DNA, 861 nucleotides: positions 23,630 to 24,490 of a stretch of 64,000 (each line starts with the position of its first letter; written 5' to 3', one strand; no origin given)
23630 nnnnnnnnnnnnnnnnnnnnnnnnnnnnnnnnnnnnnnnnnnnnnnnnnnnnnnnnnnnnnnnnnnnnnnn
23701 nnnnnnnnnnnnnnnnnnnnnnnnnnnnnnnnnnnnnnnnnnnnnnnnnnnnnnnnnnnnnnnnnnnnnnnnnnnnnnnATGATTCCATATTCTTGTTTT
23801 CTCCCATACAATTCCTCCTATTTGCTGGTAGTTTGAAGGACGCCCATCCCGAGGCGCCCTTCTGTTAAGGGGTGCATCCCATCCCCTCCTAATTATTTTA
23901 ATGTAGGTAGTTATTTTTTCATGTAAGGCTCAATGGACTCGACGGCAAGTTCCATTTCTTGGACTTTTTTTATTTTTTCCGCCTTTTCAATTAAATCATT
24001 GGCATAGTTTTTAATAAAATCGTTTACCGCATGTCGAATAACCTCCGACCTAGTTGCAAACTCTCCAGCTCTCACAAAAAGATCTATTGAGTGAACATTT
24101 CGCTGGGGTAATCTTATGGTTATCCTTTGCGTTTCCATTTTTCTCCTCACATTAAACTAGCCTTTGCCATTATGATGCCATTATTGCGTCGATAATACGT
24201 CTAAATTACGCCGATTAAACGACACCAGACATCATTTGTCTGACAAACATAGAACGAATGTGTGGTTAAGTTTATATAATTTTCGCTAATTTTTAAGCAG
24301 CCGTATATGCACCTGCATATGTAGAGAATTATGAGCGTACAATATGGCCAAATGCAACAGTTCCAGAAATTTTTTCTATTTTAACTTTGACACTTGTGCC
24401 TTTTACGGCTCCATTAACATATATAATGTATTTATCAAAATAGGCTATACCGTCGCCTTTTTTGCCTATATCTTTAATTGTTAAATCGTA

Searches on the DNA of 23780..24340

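Call 85: search_rna_families(source=window, start=23780, end=24340, threshold=evalue, max_evalue=1)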
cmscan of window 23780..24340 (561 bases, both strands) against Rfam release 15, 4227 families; matches with E-value up to 1: 2.
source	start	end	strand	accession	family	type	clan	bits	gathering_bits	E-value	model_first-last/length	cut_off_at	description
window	23850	23952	-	RF01849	alpha_tmRNA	Gene;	CL00001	20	50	0.00053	1-355/355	no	Alphaproteobacteria transfer-messenger RNA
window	23813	23848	-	RF01838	sobemo_FSE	Cis-reg; frameshift_element;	-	20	55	0.17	1-79/79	no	sobemovirus ribosomal frameshift elemental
